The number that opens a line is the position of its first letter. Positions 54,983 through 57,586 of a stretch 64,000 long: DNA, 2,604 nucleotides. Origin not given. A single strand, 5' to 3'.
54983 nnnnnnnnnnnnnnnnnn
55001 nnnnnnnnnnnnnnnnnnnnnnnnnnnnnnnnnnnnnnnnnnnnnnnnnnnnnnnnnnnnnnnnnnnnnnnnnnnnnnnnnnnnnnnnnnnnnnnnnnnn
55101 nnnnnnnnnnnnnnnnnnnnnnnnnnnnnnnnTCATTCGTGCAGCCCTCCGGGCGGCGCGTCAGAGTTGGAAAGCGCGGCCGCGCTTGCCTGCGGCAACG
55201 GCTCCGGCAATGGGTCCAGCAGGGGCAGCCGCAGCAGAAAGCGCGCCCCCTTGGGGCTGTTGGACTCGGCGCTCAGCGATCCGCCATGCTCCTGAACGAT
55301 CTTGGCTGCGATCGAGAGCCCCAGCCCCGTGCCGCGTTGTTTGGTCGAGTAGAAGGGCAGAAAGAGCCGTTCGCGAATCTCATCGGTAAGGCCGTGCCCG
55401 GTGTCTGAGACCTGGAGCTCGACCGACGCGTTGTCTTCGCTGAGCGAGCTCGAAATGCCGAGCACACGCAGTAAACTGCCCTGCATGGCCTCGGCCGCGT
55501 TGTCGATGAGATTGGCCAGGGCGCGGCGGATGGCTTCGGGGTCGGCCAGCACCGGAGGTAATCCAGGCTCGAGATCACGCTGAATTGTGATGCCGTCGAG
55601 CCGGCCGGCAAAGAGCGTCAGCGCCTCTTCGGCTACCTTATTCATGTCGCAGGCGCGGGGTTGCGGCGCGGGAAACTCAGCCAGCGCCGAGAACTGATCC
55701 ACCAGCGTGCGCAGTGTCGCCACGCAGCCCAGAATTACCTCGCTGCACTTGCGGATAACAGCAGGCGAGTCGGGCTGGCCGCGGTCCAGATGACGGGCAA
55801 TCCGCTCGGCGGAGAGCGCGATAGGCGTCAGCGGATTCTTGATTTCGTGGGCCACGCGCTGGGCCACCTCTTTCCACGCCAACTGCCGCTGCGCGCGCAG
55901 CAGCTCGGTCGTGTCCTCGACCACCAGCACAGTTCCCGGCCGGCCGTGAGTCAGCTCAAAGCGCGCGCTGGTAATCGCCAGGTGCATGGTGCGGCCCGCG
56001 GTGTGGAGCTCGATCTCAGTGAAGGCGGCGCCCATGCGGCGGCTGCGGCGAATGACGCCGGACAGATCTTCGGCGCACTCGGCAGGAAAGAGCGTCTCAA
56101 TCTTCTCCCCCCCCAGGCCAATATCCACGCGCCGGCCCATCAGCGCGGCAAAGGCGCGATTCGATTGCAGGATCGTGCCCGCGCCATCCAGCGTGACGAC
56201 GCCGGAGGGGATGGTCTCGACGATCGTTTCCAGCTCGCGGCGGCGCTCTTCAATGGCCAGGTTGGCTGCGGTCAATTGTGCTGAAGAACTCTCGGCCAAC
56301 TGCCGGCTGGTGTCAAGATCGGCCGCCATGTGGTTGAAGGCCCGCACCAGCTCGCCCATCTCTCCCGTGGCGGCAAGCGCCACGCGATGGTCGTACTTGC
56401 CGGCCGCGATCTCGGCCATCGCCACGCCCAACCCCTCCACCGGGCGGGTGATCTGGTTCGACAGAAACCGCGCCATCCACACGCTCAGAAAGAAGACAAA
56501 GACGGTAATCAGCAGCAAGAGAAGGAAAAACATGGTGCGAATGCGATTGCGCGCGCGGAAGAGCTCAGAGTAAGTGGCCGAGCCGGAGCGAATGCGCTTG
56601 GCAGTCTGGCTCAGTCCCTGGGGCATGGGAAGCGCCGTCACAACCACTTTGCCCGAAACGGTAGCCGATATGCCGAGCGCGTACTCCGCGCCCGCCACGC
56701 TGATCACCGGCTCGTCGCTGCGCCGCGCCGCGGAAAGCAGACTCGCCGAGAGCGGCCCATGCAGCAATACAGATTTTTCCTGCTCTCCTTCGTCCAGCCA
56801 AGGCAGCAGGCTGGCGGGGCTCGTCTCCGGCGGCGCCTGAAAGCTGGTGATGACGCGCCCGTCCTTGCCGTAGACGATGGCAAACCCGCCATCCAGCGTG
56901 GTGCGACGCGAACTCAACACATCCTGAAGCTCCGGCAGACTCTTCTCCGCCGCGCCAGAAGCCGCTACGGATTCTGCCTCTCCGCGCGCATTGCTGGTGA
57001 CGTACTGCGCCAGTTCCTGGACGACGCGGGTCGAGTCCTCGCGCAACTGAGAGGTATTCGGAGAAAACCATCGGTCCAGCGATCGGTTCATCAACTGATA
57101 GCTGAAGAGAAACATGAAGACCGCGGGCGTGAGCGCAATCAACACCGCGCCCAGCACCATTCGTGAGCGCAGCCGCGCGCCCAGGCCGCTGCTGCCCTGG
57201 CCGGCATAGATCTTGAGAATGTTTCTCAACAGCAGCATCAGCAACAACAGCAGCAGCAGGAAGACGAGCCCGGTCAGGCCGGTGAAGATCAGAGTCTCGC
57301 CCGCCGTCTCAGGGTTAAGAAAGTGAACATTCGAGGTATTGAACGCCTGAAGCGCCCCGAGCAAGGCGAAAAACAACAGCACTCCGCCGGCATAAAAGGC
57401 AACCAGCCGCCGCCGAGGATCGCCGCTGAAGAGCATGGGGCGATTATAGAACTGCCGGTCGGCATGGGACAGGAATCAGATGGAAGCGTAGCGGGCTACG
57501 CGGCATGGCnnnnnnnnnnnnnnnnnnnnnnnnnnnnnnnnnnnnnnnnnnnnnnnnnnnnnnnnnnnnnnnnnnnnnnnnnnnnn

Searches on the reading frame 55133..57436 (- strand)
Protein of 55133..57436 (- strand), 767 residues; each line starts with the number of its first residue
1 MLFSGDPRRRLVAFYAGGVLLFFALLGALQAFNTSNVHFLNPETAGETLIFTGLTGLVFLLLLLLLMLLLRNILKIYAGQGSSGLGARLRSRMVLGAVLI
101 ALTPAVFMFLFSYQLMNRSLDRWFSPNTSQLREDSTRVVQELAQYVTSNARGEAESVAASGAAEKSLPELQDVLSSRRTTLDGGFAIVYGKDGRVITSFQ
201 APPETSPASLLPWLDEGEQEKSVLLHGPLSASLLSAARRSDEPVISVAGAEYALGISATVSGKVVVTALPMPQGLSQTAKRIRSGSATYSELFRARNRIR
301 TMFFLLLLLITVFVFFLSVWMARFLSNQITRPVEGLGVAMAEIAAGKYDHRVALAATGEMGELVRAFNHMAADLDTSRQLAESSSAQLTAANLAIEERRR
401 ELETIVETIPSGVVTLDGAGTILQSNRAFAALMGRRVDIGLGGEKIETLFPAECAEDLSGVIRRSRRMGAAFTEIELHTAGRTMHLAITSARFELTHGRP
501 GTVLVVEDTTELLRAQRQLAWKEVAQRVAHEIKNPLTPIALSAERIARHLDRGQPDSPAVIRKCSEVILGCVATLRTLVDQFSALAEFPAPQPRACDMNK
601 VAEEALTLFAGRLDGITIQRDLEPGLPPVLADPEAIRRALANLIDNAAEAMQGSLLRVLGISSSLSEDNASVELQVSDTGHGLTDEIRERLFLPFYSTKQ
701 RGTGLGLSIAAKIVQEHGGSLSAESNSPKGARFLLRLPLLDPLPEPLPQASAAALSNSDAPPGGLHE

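Call 103: search_protein_families(library=pfam, proteins=[window:55133-57436:-], max_evalue=0.00001)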
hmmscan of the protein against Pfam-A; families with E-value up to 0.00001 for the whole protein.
window:55133-57436:- (767 aa): 4 families
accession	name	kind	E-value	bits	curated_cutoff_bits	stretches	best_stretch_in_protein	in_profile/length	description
PF02518.31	HATPase_c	-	8.5e-23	81.4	26.4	1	632-739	2-109/111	Histidine kinase-, DNA gyrase B-, and HSP90-like ATPase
PF00672.30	HAMP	-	2.2e-12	47.5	25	1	324-374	1-51/53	HAMP domain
PF00512.31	HisKA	-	2.7e-07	31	26.9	1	522-586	3-61/66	His Kinase A (phospho-acceptor) domain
PF14501.12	HATPase_c_5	-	7.4e-06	26.3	22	0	635-727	5-92/102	GHKL domain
